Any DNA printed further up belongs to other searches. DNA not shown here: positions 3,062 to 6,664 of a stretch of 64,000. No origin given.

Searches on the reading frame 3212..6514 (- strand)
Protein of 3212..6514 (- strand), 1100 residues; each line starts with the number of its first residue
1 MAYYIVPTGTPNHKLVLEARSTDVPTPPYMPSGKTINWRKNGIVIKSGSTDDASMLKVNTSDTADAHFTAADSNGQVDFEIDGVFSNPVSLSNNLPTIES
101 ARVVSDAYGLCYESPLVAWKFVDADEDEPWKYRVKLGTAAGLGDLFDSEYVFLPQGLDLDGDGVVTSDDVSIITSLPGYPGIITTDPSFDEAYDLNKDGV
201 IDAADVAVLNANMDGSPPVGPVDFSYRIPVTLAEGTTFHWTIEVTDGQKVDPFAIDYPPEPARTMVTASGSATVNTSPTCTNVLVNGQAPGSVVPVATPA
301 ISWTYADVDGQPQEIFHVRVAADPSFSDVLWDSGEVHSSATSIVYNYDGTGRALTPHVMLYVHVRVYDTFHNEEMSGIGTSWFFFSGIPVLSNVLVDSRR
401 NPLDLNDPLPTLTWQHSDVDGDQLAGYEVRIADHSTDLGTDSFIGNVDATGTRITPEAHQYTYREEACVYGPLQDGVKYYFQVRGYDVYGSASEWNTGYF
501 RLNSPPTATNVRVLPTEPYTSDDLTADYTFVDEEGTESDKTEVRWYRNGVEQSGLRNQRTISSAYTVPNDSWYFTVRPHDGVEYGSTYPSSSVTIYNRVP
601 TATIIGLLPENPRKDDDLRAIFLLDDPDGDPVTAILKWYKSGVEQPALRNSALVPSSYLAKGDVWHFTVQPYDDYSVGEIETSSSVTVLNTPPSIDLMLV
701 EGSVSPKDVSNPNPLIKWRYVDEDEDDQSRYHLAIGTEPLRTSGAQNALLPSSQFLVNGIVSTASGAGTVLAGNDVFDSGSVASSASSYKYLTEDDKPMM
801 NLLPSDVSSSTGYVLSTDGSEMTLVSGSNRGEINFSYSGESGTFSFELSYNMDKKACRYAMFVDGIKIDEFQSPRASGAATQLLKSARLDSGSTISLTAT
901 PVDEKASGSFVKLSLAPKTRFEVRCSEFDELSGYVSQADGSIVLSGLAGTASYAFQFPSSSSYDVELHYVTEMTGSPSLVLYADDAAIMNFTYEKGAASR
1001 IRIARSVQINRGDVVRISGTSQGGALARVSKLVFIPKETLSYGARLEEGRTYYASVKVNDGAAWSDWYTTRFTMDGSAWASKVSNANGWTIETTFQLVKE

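Call 25: search_protein_families(library=pfam, proteins=[window:3212-6514:-], max_evalue=0.001)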
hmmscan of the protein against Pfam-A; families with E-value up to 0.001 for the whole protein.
window:3212-6514:- (1100 aa): 2 families
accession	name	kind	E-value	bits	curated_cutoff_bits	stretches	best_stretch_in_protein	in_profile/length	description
PF25788.1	Ig_Rha78A_N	-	1.4e-25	90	27.4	2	282-372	3-89/105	Rha78A-like, N-terminal immunoglobulin domain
PF00404.24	Dockerin_1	-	4e-07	30.6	22.9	1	158-211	3-54/57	Dockerin type I domain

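Call 26: search_protein_families(library=phrogs, proteins=[window:3212-6514:-], max_evalue=0.001)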
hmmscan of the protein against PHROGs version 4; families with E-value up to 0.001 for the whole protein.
window:3212-6514:- (1100 aa): 0 families
